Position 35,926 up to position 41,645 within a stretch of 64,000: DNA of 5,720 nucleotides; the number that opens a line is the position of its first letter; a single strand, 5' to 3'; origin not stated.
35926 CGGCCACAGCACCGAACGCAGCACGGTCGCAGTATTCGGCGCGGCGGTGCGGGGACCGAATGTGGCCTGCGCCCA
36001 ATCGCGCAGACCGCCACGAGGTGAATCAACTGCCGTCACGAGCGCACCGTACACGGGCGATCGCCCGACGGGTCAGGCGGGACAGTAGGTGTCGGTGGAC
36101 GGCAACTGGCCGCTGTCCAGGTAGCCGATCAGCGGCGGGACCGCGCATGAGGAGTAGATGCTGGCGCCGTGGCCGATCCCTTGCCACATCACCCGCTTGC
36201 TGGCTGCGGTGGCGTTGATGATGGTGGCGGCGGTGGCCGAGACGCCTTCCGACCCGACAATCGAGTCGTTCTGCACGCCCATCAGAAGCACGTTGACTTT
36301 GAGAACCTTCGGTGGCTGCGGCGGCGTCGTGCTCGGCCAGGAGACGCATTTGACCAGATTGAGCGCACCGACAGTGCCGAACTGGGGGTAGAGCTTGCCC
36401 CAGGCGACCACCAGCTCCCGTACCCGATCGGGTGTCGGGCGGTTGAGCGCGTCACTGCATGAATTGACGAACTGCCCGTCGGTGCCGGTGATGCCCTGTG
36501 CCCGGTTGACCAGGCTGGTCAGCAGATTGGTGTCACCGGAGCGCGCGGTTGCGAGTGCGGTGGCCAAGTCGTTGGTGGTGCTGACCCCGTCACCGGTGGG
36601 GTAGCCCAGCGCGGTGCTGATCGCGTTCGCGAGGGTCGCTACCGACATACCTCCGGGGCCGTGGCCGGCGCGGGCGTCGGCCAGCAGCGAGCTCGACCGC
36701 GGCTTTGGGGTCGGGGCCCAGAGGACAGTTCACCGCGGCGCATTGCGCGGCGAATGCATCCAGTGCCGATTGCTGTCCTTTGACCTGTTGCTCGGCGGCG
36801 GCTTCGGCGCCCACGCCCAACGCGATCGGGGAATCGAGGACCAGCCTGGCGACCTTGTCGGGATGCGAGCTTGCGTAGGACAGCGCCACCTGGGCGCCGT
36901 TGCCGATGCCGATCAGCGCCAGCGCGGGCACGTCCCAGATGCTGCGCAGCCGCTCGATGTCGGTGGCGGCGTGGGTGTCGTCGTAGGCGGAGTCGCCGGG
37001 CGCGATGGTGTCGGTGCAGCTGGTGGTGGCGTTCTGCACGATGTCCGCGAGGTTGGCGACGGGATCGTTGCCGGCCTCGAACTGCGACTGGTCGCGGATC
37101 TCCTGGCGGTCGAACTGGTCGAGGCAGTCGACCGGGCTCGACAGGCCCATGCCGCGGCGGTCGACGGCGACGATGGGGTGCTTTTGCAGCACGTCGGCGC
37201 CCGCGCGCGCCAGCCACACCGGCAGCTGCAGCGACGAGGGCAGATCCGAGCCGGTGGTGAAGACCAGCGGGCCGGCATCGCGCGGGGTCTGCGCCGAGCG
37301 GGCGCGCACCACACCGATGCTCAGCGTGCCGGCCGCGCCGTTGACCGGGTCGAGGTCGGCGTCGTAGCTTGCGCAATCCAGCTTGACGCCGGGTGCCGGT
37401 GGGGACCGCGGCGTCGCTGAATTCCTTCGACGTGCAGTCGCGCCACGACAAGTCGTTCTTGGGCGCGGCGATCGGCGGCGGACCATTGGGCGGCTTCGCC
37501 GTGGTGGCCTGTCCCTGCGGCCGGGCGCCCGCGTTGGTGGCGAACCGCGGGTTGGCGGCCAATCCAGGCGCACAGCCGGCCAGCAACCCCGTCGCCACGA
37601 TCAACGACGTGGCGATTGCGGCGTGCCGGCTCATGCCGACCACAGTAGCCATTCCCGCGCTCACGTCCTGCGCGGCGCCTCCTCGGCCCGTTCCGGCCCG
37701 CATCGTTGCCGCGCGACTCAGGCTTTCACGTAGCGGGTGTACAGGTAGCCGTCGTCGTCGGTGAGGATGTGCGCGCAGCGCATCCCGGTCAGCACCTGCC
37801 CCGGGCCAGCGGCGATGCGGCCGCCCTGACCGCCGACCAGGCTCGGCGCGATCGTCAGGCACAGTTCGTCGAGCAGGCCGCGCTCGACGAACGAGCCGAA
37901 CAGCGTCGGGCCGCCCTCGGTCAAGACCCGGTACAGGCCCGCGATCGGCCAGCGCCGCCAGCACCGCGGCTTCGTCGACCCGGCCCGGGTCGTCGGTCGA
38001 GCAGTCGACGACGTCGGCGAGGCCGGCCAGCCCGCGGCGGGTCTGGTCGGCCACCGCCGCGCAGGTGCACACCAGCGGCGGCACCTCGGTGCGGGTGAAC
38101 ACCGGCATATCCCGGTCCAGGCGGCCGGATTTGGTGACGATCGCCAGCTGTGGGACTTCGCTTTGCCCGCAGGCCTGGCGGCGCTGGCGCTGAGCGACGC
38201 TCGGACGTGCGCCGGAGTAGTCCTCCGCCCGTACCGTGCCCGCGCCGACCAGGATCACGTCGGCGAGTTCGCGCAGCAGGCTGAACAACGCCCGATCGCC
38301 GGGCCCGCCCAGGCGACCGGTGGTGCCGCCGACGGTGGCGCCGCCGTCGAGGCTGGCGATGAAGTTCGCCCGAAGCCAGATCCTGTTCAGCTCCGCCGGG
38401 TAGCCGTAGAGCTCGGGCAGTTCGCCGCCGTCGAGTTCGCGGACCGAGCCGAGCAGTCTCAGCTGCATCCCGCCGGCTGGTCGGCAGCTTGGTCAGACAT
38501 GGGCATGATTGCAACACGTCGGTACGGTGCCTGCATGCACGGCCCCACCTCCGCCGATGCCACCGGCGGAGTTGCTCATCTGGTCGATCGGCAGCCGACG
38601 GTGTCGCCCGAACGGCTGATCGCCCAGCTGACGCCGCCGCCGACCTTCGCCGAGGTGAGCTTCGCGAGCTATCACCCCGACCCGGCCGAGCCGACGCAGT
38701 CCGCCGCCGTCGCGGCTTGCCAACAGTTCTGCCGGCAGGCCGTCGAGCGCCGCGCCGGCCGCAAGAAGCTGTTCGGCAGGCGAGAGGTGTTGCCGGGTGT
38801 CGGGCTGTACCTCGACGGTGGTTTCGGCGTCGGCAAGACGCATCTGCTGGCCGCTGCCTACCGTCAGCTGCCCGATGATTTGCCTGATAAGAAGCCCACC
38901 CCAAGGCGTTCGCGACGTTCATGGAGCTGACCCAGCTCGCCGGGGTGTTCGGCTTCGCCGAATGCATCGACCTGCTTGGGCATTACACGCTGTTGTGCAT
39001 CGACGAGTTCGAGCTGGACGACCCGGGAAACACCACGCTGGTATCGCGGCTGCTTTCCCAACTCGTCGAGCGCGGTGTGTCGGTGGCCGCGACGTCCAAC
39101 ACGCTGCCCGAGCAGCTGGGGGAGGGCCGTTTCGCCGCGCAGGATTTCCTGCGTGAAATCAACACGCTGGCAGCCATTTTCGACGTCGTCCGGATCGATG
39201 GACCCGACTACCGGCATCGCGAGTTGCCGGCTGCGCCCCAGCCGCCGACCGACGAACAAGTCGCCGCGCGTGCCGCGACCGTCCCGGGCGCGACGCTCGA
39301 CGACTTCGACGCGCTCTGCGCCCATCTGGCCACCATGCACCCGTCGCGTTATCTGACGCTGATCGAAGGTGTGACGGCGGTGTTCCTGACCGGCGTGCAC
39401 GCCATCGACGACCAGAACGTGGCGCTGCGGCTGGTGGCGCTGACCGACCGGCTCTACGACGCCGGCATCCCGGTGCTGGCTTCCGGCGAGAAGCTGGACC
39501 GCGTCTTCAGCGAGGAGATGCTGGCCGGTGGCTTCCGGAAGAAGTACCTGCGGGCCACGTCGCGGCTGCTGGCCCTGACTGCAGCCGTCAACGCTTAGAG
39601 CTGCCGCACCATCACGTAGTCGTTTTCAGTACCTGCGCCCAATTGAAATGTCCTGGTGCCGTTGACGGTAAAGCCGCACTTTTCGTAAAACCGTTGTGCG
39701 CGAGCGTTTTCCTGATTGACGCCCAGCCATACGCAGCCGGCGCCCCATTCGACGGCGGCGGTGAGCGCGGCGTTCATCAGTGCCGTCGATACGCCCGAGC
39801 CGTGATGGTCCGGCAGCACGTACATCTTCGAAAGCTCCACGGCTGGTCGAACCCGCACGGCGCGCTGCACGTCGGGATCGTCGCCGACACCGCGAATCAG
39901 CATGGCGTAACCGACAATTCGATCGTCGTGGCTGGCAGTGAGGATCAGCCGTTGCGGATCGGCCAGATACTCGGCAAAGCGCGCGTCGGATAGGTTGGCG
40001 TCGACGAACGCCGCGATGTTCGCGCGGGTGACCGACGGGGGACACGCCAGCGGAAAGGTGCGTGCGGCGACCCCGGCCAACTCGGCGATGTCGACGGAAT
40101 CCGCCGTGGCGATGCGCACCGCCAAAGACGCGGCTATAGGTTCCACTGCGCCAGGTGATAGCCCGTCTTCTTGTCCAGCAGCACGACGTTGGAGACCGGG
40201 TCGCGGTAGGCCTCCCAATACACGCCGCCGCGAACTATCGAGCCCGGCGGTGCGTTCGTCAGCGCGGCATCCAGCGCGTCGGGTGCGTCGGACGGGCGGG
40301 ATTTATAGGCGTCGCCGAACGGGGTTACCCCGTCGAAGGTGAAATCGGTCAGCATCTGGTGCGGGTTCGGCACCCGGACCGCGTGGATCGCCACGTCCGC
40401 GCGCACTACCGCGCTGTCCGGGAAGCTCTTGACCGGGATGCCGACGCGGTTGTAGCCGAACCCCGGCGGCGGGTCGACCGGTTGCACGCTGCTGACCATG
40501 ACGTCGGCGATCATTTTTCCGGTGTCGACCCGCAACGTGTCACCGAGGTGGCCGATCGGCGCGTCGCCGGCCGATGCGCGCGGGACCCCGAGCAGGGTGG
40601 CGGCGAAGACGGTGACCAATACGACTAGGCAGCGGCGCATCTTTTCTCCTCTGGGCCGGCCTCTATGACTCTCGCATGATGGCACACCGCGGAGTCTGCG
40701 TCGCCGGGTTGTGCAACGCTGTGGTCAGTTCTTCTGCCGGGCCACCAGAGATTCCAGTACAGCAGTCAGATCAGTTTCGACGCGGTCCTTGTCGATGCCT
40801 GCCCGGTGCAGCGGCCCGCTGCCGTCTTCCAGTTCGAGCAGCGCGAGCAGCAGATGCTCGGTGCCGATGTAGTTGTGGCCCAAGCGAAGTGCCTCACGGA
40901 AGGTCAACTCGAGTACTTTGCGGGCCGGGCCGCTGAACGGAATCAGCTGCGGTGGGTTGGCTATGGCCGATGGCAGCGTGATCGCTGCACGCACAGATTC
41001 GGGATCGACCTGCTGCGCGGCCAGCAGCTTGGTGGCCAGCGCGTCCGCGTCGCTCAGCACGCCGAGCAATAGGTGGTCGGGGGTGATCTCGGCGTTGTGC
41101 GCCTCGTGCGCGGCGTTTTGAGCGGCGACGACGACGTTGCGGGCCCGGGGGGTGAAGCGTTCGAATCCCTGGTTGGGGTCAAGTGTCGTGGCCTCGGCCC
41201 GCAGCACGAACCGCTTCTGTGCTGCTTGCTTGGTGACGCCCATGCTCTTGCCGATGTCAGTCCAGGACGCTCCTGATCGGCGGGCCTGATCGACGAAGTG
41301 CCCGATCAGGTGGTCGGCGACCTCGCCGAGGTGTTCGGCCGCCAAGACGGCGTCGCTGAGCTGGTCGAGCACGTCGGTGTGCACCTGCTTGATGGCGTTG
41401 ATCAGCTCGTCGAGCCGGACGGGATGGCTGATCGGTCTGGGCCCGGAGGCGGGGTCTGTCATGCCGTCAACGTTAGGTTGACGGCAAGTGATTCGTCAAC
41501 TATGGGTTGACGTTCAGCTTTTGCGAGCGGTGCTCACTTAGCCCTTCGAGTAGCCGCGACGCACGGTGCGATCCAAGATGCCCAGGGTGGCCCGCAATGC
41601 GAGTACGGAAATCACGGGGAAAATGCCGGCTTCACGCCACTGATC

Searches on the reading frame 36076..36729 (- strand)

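Call 91: search_protein_families(library=pfam, proteins=[window:36076-36729:-], max_evalue=0.001)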
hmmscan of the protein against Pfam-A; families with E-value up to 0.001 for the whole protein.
window:36076-36729:- (218 aa): 1 family
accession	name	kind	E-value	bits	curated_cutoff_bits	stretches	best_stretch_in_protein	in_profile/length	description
PF08386.16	Abhydrolase_4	-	1.1e-19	70.9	21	1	114-216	1-103/103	TAP-like protein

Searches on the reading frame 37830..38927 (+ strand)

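Call 91: search_protein_families(library=pfam, proteins=[window:37830-38927:+], max_evalue=0.001)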
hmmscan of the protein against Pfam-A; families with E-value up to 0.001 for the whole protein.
window:37830-38927:+ (366 aa): 1 family
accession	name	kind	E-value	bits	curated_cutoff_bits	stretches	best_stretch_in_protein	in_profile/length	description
PF03969.22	AFG1_ATPase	-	3.5e-21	76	27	1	257-350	1-88/361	AFG1-like ATPase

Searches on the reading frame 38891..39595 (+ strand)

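Call 91: search_protein_families(library=pfam, proteins=[window:38891-39595:+], max_evalue=0.001)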
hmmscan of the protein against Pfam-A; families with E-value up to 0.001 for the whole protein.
window:38891-39595:+ (235 aa): 1 family
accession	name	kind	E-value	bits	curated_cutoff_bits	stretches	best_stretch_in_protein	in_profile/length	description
PF03969.22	AFG1_ATPase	-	1.4e-74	251.7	27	2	2-116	95-212/361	AFG1-like ATPase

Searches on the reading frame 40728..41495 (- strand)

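Call 91: search_protein_families(library=pfam, proteins=[window:40728-41495:-], max_evalue=0.001)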
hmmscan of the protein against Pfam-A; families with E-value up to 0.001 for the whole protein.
window:40728-41495:- (256 aa): 1 family
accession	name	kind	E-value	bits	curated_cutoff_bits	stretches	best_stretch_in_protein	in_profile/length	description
PF02861.25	Clp_N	-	1.7e-23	83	20.7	2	200-247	3-52/53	Clp amino terminal domain, pathogenicity island component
